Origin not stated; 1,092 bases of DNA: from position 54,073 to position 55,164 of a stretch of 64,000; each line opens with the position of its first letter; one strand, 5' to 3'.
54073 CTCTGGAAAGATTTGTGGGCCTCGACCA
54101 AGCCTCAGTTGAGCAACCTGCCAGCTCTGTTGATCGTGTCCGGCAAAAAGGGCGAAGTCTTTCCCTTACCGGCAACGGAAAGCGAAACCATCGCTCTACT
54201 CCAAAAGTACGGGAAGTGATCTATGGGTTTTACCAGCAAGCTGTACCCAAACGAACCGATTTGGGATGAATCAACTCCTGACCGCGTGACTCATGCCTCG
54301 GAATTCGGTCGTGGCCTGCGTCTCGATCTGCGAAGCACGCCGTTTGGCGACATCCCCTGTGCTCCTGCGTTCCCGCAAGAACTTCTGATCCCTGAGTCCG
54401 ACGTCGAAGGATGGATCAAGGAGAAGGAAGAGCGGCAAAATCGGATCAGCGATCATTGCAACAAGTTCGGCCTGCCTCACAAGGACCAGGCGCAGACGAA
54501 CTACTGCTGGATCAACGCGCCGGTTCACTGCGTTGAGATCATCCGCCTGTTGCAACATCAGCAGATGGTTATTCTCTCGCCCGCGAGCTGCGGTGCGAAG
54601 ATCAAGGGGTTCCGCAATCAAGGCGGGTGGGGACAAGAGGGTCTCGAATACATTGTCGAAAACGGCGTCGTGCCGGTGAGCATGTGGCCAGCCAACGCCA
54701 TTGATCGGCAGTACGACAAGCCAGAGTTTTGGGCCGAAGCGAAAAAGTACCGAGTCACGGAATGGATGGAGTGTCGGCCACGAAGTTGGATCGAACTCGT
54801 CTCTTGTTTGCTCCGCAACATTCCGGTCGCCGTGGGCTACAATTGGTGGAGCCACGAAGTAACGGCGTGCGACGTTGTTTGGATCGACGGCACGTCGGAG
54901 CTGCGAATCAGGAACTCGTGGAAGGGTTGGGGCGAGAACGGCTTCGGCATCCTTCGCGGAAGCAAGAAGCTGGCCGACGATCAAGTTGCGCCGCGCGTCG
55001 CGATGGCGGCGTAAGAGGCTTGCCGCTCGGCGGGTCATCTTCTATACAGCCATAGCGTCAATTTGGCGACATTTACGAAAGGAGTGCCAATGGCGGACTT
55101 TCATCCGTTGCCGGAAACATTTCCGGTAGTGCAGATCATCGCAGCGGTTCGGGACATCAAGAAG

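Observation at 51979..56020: Terminator-bounded envelope cassette that may be a non-canonical lysis or cell-surface module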

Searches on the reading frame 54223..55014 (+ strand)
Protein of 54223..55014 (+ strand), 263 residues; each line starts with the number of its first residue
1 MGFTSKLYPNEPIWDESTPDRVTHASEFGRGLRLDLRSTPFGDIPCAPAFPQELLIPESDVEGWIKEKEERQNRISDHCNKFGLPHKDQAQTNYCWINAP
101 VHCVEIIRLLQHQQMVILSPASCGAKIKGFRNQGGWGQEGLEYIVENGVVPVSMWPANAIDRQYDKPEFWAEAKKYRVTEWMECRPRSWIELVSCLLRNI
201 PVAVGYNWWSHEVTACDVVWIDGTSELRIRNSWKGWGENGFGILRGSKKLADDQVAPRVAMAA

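Call 6: search_protein_families(library=pfam, proteins=[window:54223-55014:+], max_evalue=1)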
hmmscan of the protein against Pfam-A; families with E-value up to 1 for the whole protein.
window:54223-55014:+ (263 aa): 2 families
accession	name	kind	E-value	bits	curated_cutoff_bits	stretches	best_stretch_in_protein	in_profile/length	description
PF00112.29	Peptidase_C1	-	0.00014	22.5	20.7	1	85-210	16-145/220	Papain family cysteine protease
PF21739.2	DUF6866_N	-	0.052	13.7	27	0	167-202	40-75/153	Family of unknown function (DUF6866) N-terminal domain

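Call 9: search_protein_families(library=phrogs, proteins=[window:54223-55014:+], max_evalue=0.1)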
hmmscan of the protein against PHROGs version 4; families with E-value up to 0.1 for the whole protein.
window:54223-55014:+ (263 aa): 0 families

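Call 10: search_solved_structures(query=window:54223-55014:+, max_evalue=1, show_alignments=2)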
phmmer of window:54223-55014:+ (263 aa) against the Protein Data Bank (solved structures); distinct sequences matched with E-value up to 1: 38.
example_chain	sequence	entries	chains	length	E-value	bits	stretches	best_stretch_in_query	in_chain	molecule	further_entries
4yyq_A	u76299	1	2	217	1.7e-05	27.4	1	85-156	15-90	Ficin isoform A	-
1yal_A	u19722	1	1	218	0.0001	24.8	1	84-164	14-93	CHYMOPAPAIN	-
1gec_E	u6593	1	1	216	0.00041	22.9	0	210-245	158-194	GLYCYL ENDOPEPTIDASE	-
8r76_A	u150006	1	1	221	0.00059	22.3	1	85-160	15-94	Ficin 1b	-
4yys_A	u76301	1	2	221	0.0015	21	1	85-160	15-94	Ficin isoform B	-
4yyr_A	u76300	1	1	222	0.0016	20.9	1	85-160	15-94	Ficin B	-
4yyv_A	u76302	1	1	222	0.0016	20.9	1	85-160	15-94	Ficin isoform C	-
1meg_A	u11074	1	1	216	0.0022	20.5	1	85-159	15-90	CARICAIN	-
1ppo_A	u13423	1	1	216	0.0022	20.5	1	85-159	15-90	PROTEASE OMEGA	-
3ioq_A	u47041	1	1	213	0.0036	19.8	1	85-165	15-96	CMS1MS2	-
2bdz_A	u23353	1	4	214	0.0045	19.5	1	85-157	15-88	Mexicain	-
1s4v_A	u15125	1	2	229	0.0056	19.1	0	86-165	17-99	cysteine endopeptidase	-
5vpk_A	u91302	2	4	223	0.0062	19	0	89-168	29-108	Der f 1 variant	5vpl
1iwd_A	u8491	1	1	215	0.0063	19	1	87-160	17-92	ERVATAMIN B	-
2as8_A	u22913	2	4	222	0.0066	18.9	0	220-247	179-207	Major mite fecal allergen Der p 1 | Der p 1 allergen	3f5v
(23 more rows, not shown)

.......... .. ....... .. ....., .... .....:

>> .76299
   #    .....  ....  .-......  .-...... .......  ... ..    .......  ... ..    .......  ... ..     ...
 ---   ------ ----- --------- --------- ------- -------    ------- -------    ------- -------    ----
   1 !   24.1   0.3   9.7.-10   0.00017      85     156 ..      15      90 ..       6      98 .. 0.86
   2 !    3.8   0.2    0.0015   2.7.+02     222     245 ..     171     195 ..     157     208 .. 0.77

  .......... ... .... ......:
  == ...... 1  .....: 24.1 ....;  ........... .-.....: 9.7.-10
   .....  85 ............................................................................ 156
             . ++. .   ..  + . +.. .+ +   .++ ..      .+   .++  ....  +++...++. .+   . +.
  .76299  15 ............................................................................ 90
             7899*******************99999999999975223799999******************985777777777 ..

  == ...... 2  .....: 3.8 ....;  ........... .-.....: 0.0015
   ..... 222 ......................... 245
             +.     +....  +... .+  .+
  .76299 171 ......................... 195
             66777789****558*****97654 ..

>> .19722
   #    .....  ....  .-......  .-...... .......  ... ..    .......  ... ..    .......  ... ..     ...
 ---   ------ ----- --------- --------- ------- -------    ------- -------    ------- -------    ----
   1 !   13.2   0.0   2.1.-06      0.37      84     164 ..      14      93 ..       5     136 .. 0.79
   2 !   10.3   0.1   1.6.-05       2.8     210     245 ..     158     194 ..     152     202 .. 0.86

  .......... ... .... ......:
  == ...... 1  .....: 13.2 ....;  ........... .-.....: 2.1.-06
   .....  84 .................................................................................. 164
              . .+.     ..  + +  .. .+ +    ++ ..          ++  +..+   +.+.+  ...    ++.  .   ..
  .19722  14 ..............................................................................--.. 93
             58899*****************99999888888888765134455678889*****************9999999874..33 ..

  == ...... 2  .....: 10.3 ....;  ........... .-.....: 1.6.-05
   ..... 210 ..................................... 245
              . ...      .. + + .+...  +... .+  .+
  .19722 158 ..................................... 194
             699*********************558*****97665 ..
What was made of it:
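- On Peptidase family C1 (papain family) - g5: PDB matches are ficin (E 1.7e-5) and chymopapain (E 1e-4) (call 10).
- Closest known: Cysteine-peptidase endolysins of clan CA. Different: It aligns with ficin, chymopapain and caricain and has the Gln-Cys-His-Asn set (call 10).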

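Call 11: find_encoding_contigs(protein=window:54223-55014:+, flank=10000, max_places=10)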
Protein window:54223-55014:+ (263 aa): 1 contig read that carries it; 1 place shown.
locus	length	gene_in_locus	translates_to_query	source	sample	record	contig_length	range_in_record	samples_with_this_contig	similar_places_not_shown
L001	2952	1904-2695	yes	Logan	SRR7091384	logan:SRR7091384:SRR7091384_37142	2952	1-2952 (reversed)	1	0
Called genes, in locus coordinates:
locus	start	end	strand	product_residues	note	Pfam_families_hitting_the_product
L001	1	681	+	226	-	?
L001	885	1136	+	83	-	-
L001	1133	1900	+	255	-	-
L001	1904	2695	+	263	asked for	-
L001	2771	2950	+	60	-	?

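Call 13: search_dna_similar(query=window:54223-55014:+, collection=phages, mode=protein, max_evalue=0.01)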
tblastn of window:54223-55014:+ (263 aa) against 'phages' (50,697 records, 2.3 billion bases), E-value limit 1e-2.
No match.

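Call 14: find_homologous_proteins(query=window:54223-55014:+, max_evalue=0.001)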
Query window:54223-55014:+ (263 aa): 573 proteins with E <= 0.001 among 824 candidates; the best 120 are listed.
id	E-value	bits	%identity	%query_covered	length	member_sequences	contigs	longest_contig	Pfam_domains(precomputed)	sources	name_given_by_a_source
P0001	8.2e-185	631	100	100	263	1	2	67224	-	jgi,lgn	jgi:hypothetical protein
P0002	5.8e-110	385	65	100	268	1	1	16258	-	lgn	-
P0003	1.3e-107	377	63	100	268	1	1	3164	PF00112.30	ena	-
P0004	2.4e-106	373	63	100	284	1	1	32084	PF00112.30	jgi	jgi:hypothetical protein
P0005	3.2e-105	370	64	100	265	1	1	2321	-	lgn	-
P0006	3.0e-104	366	64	99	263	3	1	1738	-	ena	-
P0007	2.0e-102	360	62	99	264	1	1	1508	PF00112.30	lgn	-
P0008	1.9e-101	357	61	100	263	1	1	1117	PF00112.30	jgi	jgi:hypothetical protein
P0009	7.4e-100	352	60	100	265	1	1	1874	PF00112.30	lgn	-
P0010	5.4e-98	346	61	100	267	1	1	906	PF00112.30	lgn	-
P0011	1.1e-97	345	62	100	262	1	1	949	-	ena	-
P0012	1.8e-97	344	60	100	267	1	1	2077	PF00112.30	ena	-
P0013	2.8e-97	343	61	100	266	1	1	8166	PF00112.30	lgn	-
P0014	1.9e-96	341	60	100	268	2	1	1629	-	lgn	-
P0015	4.9e-96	339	59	99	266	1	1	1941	-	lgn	-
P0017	2.0e-95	337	58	100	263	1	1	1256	PF00112.30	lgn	-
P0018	5.7e-95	336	59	100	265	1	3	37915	PF00112.30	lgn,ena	-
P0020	3.7e-94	333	60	100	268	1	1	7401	PF00112.30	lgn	-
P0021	1.0e-93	332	60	98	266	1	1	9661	PF00112.30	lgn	-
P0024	2.5e-93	330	59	98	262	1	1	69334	-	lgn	-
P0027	1.3e-92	328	58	100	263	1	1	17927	PF00112.30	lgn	-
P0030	1.2e-91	325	57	100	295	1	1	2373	PF00112.30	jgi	jgi:hypothetical protein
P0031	1.3e-91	325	57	100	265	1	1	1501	PF00112.30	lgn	-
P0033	1.9e-91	324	57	100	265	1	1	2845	PF00112.30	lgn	-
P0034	3.1e-91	324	57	100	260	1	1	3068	PF00112.30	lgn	-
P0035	1.0e-90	322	56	100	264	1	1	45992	PF00112.30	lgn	-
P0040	2.7e-90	321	56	98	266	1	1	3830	PF00112.30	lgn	-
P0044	6.8e-90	319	58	100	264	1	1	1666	PF00112.30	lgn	-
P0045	6.8e-90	319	58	100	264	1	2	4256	PF00112.30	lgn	-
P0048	1.5e-89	318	57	100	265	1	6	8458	PF00112.30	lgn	-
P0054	6.0e-89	316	57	100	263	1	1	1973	PF00112.30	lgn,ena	-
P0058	6.6e-89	316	57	100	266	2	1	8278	PF00112.30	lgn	-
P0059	8.9e-89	316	56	98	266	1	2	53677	PF00112.30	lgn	-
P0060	1.2e-88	315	56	99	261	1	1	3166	PF00112.30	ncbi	-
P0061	1.8e-88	315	56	100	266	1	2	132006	PF00112.30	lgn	-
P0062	2.2e-88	314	56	96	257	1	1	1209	PF00112.30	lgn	-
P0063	3.4e-88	314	58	100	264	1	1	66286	PF00112.30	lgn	-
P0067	6.6e-88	313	57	100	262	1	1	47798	PF00112.30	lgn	-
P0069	8.3e-88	312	56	100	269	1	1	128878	-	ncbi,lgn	-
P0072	1.4e-87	312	58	89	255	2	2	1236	PF00112.30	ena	-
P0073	1.7e-87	311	54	100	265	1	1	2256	PF00112.30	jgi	jgi:hypothetical protein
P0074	1.7e-87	311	57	98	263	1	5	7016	PF00112.30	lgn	-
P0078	2.9e-87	311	58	92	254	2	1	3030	PF00112.30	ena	-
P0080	3.9e-87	310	53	100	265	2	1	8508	PF00112.30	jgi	-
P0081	4.3e-87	310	59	84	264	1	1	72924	PF00112.30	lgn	-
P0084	7.2e-87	309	57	100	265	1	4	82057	-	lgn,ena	-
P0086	8.2e-87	309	55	100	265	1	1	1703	PF00112.30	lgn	-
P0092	2.0e-86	308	55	99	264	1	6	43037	PF00112.30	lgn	-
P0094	2.8e-86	307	55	94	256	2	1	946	PF00112.30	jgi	jgi:hypothetical protein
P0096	3.3e-86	307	56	95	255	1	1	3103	PF00112.30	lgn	-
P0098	3.8e-86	307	56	100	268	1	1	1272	PF00112.30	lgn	-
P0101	5.4e-86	306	53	100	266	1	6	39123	PF00112.30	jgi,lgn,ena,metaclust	metaclust:\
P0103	5.8e-86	306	52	100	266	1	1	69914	PF00112.30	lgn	-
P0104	6.2e-86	306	52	97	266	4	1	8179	PF00112.30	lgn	-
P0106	7.4e-86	306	54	100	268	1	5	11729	PF00112.30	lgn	-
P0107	7.6e-86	306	56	99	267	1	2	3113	PF00112.30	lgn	-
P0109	1.1e-85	305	56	99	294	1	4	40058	PF00112.30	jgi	jgi:hypothetical protein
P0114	4.3e-85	303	55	100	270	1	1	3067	PF00112.30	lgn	-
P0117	5.4e-85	303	53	96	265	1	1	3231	PF00112.30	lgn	-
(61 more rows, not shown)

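Call 15: find_encoding_contigs(protein=P0069, flank=10000, max_places=3)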
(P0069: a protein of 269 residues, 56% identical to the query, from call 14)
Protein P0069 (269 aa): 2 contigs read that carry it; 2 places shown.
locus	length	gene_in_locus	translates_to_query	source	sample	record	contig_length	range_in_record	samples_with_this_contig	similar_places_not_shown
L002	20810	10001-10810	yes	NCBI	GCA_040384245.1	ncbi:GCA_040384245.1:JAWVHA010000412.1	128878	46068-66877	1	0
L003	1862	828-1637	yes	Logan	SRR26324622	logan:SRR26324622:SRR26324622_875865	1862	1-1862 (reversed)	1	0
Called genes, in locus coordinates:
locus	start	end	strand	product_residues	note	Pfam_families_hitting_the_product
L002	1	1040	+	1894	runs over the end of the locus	PF14282:FlxA (weak)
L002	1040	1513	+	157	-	-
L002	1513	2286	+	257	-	-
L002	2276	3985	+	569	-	-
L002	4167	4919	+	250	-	-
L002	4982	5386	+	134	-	-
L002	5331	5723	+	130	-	-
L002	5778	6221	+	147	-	-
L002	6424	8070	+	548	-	-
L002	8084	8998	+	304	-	PF00413:Peptidase_M10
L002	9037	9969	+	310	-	-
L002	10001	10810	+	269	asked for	-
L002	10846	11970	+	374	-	PF00089:Trypsin (weak), PF13365:Trypsin_2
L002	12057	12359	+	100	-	-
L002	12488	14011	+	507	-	-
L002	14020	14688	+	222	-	-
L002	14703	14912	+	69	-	-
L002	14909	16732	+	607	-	-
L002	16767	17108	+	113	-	-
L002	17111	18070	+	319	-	-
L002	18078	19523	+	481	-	-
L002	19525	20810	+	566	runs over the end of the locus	-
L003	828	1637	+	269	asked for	-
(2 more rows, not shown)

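Call 16: find_encoding_contigs(protein=P0004, flank=10000, max_places=3)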
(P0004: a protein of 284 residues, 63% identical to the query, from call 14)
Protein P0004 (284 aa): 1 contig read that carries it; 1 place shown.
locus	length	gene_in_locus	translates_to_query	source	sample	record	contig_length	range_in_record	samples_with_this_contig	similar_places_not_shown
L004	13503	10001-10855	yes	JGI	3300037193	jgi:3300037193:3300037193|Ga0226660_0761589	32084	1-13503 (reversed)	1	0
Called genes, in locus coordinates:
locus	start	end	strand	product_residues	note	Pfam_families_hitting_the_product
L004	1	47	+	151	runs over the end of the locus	-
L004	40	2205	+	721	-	-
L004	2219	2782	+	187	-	-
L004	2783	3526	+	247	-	-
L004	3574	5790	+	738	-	-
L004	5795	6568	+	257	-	PF04539:Sigma70_r3 (weak)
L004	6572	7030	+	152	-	-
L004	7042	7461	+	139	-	-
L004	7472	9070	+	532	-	-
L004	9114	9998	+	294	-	-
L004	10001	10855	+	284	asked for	PF00112:Peptidase_C1 (faint)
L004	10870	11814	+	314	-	-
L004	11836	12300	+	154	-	-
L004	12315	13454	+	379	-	-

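Call 28: find_related_loci(query=A4, collection=viral_contigs, flank=10000)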
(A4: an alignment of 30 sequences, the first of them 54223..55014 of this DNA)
Query A4 (263 aa) in viral_contigs; peptide patterns used: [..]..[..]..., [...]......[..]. (x = any residue, [..] = any of these).
84 stretches matched a pattern; 31 encode a relative of the query (tblastn E <= 1e-3); 31 distinct loci.
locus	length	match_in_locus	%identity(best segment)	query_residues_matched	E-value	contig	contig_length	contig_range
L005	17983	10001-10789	57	3-263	3e-90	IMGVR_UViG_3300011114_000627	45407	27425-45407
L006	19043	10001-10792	48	3-263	4e-82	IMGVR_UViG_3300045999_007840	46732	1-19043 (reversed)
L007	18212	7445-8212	51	1-255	2e-79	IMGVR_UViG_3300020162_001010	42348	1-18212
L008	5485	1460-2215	50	15-263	1e-77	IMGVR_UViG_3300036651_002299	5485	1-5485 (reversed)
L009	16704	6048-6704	56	46-263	2e-77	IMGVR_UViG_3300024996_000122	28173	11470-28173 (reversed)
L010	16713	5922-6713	53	3-263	2e-86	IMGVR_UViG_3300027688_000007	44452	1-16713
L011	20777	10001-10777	49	5-263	2e-73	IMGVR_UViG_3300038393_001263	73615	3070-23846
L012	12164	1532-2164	52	47-257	6e-73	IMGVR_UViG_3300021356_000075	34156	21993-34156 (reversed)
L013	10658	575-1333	45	4-257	8e-72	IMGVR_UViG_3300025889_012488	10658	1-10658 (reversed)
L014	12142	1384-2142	46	4-257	3e-71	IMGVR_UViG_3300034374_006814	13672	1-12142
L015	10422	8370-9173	44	1-263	2e-69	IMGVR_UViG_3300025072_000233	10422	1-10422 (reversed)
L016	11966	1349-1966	57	1-206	2e-68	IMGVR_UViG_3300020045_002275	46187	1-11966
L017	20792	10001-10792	44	1-263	4e-68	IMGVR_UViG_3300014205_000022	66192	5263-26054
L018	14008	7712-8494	46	3-263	2e-66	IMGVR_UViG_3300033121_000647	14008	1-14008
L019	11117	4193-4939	44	15-263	2e-64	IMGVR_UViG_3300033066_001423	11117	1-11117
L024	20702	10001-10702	46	35-263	2e-57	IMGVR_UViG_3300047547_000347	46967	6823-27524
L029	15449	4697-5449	42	13-261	1e-55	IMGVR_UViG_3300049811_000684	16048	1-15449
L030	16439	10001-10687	46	30-253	3e-49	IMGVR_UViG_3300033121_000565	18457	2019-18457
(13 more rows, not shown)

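Call 29: find_related_loci(query=A4, collection=genome_contigs, flank=10000)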
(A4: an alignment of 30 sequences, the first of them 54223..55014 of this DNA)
Query A4 (263 aa) in genome_contigs; peptide patterns used: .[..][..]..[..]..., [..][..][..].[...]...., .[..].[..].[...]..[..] (x = any residue, [..] = any of these).
24 stretches matched a pattern; 11 encode a relative of the query (tblastn E <= 1e-3); 11 distinct loci.
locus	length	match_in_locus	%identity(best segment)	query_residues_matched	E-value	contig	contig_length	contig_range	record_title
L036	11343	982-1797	51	1-263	4e-84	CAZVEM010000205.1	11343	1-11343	MAG TPA_asm: uncultured Nannocystaceae bacterium isolate SRP302895_co1_331 genome assembly, contig: NODE_11318_length_11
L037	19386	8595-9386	51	5-263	6e-79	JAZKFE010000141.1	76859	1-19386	MAG: Planctomycetota bacterium isolate DC_HB_02_SPN181219-bin062_1 DCHB02SPN_B062_1_000000000141, whole genome shotgun s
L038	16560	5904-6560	56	46-263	5e-78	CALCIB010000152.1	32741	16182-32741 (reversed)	MAG TPA_asm: uncultured Planctomycetales bacterium isolate SRR3997478_bin.0_CONCOCT_v1.1_MAG genome assembly, contig: ER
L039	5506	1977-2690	45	15-263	4e-60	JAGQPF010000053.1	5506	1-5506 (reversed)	MAG: Planctomycetales bacterium isolate HKST-UBA33 k127_227468, whole genome shotgun sequence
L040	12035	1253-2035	40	4-262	5e-56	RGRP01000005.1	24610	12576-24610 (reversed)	MAG: Candidatus Fonsibacter lacus isolate WB8_6_001 contig_100_4, whole genome shotgun sequence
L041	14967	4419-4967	51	83-263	4e-56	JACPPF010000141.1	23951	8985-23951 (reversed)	MAG: Planctomycetota bacterium isolate NC_groundwater_620_Pr5_B-0.1um_61_30 alan_book_18_scaffold_341674, whole genome s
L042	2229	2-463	55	111-263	5e-50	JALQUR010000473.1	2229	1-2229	MAG: Planctomycetaceae bacterium isolate DJN.30 DJN_1177292, whole genome shotgun sequence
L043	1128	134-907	37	5-255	7e-46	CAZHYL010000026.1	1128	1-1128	MAG TPA_asm: uncultured Candidatus Saccharibacteria bacterium isolate binchicken_co347_150 genome assembly, contig: NODE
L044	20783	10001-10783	40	1-262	9e-60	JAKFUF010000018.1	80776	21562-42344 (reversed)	MAG: Planctomycetaceae bacterium isolate D1_Bin_10 D1_0000267, whole genome shotgun sequence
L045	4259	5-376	40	99-222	7e-31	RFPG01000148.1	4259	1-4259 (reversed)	MAG: Sphingobacteriia bacterium isolate WB4_1_1374 contig_100_147, whole genome shotgun sequence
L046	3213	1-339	48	143-255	6e-30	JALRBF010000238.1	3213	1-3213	MAG: Burkholderiaceae bacterium isolate HM.18 HM_731596, whole genome shotgun sequence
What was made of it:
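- Six of 11 genome-collection hits are Planctomycetota MAGs (call 29).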

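Call 50: find_encoding_contigs(protein=P0002, flank=10000, max_places=3)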
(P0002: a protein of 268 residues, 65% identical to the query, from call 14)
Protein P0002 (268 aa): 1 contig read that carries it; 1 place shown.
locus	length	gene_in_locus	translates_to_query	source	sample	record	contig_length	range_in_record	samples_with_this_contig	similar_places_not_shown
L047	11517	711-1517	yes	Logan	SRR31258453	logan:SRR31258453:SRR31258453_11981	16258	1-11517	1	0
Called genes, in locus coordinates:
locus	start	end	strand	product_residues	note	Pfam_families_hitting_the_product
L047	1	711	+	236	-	?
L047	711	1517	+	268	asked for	-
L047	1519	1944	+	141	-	-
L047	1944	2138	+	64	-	-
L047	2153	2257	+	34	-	-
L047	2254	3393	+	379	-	-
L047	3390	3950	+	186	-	-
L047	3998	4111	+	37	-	-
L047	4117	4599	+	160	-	-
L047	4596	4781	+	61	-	-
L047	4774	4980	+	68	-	-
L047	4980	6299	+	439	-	-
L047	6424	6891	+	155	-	PF13560:HTH_31 (weak), PF01381:HTH_3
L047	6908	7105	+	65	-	-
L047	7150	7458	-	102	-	-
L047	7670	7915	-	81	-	-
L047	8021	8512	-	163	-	-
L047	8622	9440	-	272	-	PF00589:Phage_integrase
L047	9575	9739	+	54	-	-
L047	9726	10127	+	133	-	-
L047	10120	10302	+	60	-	-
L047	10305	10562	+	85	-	-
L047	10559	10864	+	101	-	PF27050:Phage_P22_Y8K6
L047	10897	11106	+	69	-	-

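Call 63: search_protein_families(library=pfam, proteins=[L013:1750-3825:+, L013:4335-5738:+, L013:5735-7024:+, L013:7086-8045:+, L013:1351-1749:+, L002:8084-8998:+, L002:10846-11970:+, L002:6424-8070:+, L040:73-456:+, L024:10754-11701:+], max_evalue=0.01)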
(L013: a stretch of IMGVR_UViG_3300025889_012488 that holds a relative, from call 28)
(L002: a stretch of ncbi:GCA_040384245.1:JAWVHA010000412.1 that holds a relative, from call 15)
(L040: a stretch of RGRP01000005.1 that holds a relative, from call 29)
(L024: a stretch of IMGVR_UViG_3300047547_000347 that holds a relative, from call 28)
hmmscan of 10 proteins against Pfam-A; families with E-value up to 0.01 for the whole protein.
L013:1750-3825:+ (691 aa): 1 family
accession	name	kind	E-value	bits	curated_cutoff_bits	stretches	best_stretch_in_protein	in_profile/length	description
PF20454.4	GpA_nuclease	-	6.3e-18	65.4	22.5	1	398-666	55-289/294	Terminase large subunit gpA, endonuclease domain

L013:4335-5738:+ (467 aa): 1 family
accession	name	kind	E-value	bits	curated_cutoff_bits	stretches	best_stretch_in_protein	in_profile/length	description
PF05136.18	Phage_portal_2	-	3.5e-26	92.7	32.9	1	34-338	20-354/354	Phage portal protein, lambda family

L013:5735-7024:+ (429 aa): 2 families
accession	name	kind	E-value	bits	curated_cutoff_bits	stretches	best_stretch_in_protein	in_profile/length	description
PF01343.23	Peptidase_S49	-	8.3e-34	117.2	24.9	1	123-266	5-148/154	Peptidase family S49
PF00574.28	CLP_protease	-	6.2e-06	26.6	20.2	1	79-144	31-94/182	Clp protease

L013:7086-8045:+ (319 aa): 1 family
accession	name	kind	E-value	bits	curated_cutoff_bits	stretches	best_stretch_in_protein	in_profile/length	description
PF20911.3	GP7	-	2.8e-12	46.6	27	1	22-317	7-310/313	Major capsid protein GP7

L013:1351-1749:+ (132 aa): 3 families
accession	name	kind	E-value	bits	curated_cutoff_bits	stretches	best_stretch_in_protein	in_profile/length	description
PF00085.26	Thioredoxin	-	5.7e-09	36.3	23.5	1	36-128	17-102/103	Thioredoxin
PF13098.12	Thioredoxin_2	-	6.1e-05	23.7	27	1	37-123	5-100/104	Thioredoxin-like domain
PF13899.12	Thioredoxin_7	-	0.0027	18.2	27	1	32-59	12-39/83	Thioredoxin-like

L002:8084-8998:+ (304 aa): 3 families
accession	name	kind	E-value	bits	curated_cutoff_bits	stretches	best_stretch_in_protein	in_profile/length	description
PF00413.30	Peptidase_M10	-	5.2e-28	98.3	24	1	119-265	2-156/159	Matrixin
PF16313.11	DUF4953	-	0.00048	19.9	24.2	1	219-240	12-33/316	Met-zincin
PF13582.12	Reprolysin_3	-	0.0064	17.4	22.4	1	209-237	95-123/123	Metallo-peptidase family M12B Reprolysin-like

L002:10846-11970:+ (374 aa): 3 families
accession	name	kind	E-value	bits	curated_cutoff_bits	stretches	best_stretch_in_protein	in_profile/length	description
PF13365.12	Trypsin_2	-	7.2e-15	56.4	27.6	1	95-237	1-144/144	Trypsin-like peptidase domain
PF00089.32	Trypsin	-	2.3e-06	28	20.6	1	74-244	7-201/220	Trypsin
PF05579.19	Peptidase_S32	-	4.7e-05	23.2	24.7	0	218-241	205-228/297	Equine arteritis virus serine endopeptidase S32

L002:6424-8070:+ (548 aa): 1 family
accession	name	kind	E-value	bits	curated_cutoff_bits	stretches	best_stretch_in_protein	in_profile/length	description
PF04865.19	Baseplate_J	-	7.2e-12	45.6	21.1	1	90-226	12-130/255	Baseplate J-like protein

L040:73-456:+ (127 aa): 0 families

L024:10754-11701:+ (315 aa): 6 families
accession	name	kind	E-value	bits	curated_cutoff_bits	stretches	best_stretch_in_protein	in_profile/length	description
PF00085.26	Thioredoxin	-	5e-10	39.7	23.5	1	236-311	25-93/103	Thioredoxin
PF13365.12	Trypsin_2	-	9.8e-10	39.8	27.6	1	64-190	1-144/144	Trypsin-like peptidase domain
PF13098.12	Thioredoxin_2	-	1.3e-06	29.2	27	1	234-311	10-96/104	Thioredoxin-like domain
PF14595.12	Thioredoxin_9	-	0.00021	21.6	25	1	211-308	25-116/129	Thioredoxin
PF13905.12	Thioredoxin_8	-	0.0033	18.1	27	0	276-301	68-93/94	Thioredoxin-like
PF03510.20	Peptidase_C24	-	0.0098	16.8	25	0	64-177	1-100/105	2C endopeptidase (C24) cysteine protease family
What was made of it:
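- On Holin-endolysin-spanin lysis cassette: In L012, L013, L014 and L040 the module is directly upstream of TerL (call 63).
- Relatives already encode an S49 prohead protease (L013, call 63).
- Tried and rejected: Prohead-protease reading of g5: rejected, because relatives have their own S49 protease (call 63) and g4 is exported.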
